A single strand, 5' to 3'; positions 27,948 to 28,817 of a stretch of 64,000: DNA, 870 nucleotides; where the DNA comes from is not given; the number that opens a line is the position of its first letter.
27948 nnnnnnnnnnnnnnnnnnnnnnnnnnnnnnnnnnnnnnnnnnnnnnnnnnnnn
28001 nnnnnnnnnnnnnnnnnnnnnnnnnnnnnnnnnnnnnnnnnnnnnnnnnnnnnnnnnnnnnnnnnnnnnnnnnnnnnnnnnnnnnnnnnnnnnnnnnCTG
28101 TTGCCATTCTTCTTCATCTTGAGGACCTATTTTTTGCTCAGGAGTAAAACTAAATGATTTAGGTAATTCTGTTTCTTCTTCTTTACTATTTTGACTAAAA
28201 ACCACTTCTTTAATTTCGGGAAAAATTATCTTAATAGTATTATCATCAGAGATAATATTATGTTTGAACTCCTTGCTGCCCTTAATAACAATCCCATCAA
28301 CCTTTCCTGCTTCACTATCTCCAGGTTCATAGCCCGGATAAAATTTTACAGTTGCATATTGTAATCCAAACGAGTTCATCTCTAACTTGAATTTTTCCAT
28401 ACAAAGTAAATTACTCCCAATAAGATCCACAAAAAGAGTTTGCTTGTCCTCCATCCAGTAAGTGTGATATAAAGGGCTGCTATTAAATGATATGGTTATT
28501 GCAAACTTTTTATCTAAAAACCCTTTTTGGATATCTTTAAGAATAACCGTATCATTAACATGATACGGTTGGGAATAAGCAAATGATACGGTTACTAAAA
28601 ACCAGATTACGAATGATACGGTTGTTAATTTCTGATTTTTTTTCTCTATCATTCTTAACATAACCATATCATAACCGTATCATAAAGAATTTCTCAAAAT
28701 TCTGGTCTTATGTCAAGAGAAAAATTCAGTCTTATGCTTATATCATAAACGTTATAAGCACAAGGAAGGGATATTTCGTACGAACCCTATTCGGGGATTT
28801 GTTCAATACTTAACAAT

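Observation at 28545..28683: Clustered 11-bp motif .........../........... straddling the start of the TolC-like efflux gene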

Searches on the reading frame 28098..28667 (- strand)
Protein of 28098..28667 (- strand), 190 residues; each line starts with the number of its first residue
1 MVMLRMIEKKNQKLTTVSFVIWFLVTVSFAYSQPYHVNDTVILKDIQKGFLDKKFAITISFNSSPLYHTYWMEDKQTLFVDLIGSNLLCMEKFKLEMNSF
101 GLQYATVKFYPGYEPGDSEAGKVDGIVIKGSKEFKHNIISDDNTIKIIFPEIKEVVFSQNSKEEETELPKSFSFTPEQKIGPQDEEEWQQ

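Call 48: search_protein_families(library=pfam, max_evalue=1, proteins=[window:28098-28667:-])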
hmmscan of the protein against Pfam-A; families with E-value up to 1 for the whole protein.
window:28098-28667:- (190 aa): 1 family
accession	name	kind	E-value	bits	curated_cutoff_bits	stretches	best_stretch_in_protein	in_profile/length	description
PF13937.11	DUF4212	-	0.3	12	30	1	9-30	6-27/79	Domain of unknown function (DUF4212)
